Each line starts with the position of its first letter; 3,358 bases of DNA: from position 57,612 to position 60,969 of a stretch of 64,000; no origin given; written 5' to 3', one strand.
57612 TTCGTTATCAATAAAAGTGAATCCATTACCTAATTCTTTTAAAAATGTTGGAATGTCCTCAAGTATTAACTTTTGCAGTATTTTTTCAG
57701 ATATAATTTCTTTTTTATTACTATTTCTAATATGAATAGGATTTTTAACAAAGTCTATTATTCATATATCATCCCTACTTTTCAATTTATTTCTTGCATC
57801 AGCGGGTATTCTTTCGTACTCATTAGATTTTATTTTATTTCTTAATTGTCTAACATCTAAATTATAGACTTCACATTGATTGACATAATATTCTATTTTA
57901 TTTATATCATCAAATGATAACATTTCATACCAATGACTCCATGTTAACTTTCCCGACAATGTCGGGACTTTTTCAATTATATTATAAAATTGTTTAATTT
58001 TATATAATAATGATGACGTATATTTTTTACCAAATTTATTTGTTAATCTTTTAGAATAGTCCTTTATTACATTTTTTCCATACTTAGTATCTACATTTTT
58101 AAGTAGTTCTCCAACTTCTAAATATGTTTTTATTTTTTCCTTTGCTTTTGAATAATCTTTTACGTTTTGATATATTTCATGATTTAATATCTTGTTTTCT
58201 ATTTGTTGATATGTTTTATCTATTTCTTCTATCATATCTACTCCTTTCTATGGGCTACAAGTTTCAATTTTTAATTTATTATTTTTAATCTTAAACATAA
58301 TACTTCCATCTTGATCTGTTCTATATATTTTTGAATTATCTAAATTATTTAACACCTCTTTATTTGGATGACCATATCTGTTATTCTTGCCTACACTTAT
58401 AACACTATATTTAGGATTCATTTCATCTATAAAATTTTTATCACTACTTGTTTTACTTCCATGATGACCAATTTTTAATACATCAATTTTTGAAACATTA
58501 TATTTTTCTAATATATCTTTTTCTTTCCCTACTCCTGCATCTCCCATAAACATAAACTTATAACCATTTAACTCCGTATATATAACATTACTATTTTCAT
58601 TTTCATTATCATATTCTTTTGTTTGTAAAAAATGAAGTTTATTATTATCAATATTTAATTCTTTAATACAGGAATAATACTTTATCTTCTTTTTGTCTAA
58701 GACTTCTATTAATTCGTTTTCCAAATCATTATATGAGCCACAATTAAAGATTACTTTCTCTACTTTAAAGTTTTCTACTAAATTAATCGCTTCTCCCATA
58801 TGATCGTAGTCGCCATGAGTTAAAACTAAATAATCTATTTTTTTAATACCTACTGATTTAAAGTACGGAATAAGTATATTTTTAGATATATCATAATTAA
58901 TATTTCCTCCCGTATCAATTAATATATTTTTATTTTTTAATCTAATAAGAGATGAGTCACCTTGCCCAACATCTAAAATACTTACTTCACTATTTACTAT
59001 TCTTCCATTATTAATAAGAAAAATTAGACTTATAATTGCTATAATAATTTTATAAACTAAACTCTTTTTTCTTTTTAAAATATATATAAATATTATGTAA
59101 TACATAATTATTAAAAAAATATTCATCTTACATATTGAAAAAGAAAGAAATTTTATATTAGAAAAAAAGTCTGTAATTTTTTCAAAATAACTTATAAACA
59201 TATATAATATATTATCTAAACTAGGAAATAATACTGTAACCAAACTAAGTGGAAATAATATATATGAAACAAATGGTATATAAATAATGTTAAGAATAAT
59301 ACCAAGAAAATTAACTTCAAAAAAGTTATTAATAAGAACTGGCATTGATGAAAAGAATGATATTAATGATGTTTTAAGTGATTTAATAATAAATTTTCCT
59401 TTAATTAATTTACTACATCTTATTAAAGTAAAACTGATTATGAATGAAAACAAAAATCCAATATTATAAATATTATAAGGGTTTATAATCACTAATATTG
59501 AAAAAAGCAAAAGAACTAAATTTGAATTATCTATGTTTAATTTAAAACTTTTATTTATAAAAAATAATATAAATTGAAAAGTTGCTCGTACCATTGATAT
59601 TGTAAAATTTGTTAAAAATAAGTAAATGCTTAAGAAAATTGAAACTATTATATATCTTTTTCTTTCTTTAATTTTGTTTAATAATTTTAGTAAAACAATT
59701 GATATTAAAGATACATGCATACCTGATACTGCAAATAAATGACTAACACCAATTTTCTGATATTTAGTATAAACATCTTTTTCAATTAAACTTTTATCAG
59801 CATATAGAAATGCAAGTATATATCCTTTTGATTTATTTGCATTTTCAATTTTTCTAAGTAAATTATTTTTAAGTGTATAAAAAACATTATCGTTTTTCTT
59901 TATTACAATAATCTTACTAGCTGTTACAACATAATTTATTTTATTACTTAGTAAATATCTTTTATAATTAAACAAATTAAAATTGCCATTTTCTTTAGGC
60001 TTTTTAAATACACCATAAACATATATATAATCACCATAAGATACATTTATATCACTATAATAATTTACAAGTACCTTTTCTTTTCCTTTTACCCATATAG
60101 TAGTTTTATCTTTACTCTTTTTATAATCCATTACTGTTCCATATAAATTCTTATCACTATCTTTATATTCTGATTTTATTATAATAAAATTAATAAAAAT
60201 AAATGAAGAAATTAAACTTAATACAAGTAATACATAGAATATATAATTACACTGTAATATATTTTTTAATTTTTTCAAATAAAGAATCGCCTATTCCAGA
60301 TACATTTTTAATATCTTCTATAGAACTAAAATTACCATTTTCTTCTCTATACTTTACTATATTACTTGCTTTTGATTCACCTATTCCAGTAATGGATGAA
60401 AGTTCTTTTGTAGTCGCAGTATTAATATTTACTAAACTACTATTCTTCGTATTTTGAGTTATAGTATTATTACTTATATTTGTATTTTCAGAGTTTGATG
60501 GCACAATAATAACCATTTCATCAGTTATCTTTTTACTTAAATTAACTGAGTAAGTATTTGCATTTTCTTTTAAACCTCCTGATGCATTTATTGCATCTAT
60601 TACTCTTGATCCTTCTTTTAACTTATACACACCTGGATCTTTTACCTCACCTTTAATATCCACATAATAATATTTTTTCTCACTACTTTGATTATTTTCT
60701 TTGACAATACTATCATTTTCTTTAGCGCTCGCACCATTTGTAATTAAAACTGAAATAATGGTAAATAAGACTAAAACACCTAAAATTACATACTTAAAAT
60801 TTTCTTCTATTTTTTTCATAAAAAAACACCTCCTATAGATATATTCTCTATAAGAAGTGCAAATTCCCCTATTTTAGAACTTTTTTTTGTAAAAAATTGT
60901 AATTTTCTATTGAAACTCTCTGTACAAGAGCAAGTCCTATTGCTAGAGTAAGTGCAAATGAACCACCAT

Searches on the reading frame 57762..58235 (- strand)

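Call 9: search_protein_families(library=pfam, proteins=[window:57762-58235:-], max_evalue=0.001)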
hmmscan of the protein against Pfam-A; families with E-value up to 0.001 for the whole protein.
window:57762-58235:- (157 aa): 1 family
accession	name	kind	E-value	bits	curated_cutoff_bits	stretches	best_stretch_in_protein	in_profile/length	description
PF17761.7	DUF1016_N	-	4.1e-22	79.2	32.8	1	32-142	19-137/137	DUF1016 N-terminal domain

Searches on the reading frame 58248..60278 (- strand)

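Call 9: search_protein_families(library=pfam, proteins=[window:58248-60278:-], max_evalue=0.001)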
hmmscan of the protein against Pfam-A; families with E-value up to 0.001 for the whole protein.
window:58248-60278:- (676 aa): 5 families
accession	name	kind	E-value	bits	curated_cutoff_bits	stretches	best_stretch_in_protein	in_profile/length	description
PF03772.21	Competence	-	2e-44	152.4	23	1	158-402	2-265/270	Competence protein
PF00753.33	Lactamase_B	-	4e-20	73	22.7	1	436-630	2-195/196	Metallo-beta-lactamase superfamily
PF13567.11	DUF4131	-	5.2e-10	39.7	31.6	1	61-125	98-164/165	Domain of unknown function (DUF4131)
PF12706.13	Lactamase_B_2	-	0.00012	22.2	27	1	451-543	2-98/200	Beta-lactamase superfamily domain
PF19583.5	ODP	-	0.00024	21.5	27.2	1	443-584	6-139/194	ODP family beta lactamase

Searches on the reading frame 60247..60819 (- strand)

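Call 9: search_protein_families(library=pfam, proteins=[window:60247-60819:-], max_evalue=0.001)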
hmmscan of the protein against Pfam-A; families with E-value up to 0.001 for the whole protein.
window:60247-60819:- (190 aa): 8 families
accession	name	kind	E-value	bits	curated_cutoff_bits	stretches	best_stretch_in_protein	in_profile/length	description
PF12836.13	HHH_3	-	7.3e-24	84.1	27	1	126-189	2-65/65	Helix-hairpin-helix motif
PF10531.15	SLBB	-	4e-14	52.6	27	1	52-106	1-54/55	SLBB domain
PF00633.29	HHH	-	4.7e-11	42.4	24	1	128-157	1-30/30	Helix-hairpin-helix motif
PF22461.2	SLBB_2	-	1.5e-07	31.8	27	1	53-103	3-55/79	SLBB domain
PF03934.19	T2SSK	-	2.2e-05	25.2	24.2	1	130-190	1-62/63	Type II secretion system (T2SS), protein K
PF12826.13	HHH_2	-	2.8e-05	24.6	27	0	128-164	25-61/64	Helix-hairpin-helix motif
PF14579.12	HHH_6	-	6.5e-05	23.5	25.6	1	140-172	27-59/90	Helix-hairpin-helix motif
PF14520.12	HHH_5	-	7.5e-05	23.6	27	0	132-156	29-53/57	Helix-hairpin-helix domain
